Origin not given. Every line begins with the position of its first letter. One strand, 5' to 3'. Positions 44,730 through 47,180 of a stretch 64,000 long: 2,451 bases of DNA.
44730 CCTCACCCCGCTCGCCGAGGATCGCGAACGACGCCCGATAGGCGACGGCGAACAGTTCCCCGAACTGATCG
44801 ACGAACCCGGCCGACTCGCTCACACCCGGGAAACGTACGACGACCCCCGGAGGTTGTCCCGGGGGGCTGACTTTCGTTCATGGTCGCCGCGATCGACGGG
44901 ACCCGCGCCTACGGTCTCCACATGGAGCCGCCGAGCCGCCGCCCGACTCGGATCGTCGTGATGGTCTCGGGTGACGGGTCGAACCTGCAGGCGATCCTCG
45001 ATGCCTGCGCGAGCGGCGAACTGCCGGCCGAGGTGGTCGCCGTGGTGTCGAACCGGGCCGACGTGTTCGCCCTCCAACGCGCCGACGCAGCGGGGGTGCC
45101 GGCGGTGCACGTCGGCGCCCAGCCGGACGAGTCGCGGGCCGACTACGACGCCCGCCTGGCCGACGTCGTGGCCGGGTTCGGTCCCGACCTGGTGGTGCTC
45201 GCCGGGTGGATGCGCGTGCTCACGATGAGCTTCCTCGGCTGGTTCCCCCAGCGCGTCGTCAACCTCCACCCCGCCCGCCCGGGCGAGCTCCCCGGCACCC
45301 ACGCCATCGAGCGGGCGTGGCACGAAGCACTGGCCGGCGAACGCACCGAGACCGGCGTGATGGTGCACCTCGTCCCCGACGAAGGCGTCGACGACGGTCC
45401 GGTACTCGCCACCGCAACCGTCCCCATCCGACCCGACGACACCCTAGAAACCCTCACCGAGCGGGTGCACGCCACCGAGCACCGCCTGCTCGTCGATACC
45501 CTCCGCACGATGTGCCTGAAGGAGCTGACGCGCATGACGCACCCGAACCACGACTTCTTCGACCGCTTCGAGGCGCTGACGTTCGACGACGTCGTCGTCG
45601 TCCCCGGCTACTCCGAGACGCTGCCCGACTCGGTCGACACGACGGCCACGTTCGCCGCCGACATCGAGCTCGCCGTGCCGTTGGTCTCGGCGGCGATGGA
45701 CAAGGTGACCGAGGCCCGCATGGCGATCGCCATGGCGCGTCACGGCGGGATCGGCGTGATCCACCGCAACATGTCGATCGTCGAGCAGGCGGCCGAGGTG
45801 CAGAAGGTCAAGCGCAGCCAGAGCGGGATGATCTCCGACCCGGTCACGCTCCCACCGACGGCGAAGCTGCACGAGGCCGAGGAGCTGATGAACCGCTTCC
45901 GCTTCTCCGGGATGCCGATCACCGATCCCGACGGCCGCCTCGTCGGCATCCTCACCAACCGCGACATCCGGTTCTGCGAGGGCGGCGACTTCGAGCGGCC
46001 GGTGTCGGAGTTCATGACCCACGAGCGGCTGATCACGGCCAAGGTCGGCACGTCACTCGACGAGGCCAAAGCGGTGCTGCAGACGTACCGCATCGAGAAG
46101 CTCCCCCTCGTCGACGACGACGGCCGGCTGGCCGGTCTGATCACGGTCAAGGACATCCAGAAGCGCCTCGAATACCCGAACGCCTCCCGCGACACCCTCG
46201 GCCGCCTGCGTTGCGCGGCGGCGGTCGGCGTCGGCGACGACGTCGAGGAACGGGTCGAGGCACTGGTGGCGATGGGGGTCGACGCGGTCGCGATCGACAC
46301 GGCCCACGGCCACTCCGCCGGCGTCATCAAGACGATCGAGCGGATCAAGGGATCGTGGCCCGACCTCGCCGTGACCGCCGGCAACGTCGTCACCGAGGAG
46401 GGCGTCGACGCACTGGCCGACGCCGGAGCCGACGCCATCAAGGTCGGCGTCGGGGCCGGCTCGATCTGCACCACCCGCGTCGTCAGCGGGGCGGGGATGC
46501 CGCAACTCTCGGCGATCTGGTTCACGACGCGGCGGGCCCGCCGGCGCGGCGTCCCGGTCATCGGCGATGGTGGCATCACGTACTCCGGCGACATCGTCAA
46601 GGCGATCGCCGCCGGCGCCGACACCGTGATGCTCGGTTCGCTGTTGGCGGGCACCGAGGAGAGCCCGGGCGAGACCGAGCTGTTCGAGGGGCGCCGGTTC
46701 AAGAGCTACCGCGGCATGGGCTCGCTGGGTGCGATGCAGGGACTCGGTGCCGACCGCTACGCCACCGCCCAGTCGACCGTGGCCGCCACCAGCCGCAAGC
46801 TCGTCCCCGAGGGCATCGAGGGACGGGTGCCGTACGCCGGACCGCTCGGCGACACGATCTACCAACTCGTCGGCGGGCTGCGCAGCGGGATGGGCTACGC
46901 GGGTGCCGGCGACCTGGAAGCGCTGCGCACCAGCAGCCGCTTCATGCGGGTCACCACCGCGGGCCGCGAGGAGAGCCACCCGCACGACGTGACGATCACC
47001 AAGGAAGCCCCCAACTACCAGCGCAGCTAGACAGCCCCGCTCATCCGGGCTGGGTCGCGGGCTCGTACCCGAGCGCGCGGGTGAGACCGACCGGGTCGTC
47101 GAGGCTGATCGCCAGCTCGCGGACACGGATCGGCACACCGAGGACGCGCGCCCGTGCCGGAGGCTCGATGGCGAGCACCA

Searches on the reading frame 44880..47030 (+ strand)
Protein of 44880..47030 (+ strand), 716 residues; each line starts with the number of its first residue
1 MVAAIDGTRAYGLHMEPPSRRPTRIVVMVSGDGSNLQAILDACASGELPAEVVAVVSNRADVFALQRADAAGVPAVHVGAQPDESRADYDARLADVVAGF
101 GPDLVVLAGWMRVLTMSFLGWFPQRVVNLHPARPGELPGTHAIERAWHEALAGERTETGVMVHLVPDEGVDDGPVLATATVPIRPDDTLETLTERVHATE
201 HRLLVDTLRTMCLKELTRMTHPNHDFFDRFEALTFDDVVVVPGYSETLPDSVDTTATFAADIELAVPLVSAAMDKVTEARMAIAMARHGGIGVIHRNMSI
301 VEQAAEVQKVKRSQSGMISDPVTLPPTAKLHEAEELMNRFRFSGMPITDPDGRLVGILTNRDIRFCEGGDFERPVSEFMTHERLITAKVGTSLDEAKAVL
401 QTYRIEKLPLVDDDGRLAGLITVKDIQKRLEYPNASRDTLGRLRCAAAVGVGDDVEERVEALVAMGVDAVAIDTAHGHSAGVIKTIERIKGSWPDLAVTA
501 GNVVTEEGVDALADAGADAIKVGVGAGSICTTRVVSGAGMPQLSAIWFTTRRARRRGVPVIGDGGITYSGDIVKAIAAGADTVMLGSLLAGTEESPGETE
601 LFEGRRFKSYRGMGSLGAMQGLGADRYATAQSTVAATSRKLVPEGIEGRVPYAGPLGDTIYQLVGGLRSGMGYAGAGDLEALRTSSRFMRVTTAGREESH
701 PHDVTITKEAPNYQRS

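Call 66: search_protein_families(library=ncbifam, proteins=[window:44880-47030:+], max_evalue=1e-10)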
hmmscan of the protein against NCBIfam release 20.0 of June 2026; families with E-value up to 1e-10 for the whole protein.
window:44880-47030:+ (716 aa): 15 families
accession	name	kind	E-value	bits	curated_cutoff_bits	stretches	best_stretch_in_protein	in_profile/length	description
TIGR01302.1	IMP_dehydrog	equivalog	1e-175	584.9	481.5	1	232-683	1-449/450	IMP dehydrogenase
NF005311.0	PRK06843.1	equivalog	2.1e-112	376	779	2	424-704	123-400/404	inosine 5-monophosphate dehydrogenase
NF005869.0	PRK07807.1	equivalog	9.3e-91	305.2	549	1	232-703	12-476/479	GuaB1 family IMP dehydrogenase-related protein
NF005493.0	PRK07107.1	equivalog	4e-89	299.5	585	1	232-710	9-497/502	IMP dehydrogenase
NF052358.1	GMPRedGuaB1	equivalog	2.1e-88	297.5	675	1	232-701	12-474/479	GMP reductase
TIGR01303.1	IMP_DH_rel_1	equivalog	4.3e-78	263.3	562.75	1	232-702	11-473/475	GuaB1 family IMP dehydrogenase-related protein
TIGR00639.1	PurN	equivalog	7.3e-58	195.3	150.1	1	24-212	2-185/192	phosphoribosylglycinamide formyltransferase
NF003470.0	PRK05096.1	equivalog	4e-56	190.6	397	1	446-693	100-338/347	GMP reductase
TIGR01305.1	GMP_reduct_1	equivalog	1.6e-52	178.6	492.15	1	434-693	89-337/343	GMP reductase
NF003966.0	PRK05458.1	equivalog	1.7e-49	168.9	344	1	445-685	89-312/327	GMP reductase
TIGR01306.1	GMP_reduct_2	equivalog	1.1e-44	153.3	465.65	1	446-685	86-308/321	GMP reductase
TIGR01304.1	IMP_DH_rel_2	equivalog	4.3e-25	88.7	342.1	1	494-599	184-296/365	GuaB3 family IMP dehydrogenase-related protein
NF004684.0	PRK06027.1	subfamily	1.3e-20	74.3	223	1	20-212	87-271/286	formyltetrahydrofolate deformylase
TIGR00655.1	PurU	equivalog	1.1e-19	71.1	285.95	1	19-212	81-266/280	formyltetrahydrofolate deformylase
TIGR00460.1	fmt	equivalog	2e-12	46.8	201.5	1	92-216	71-189/315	methionyl-tRNA formyltransferase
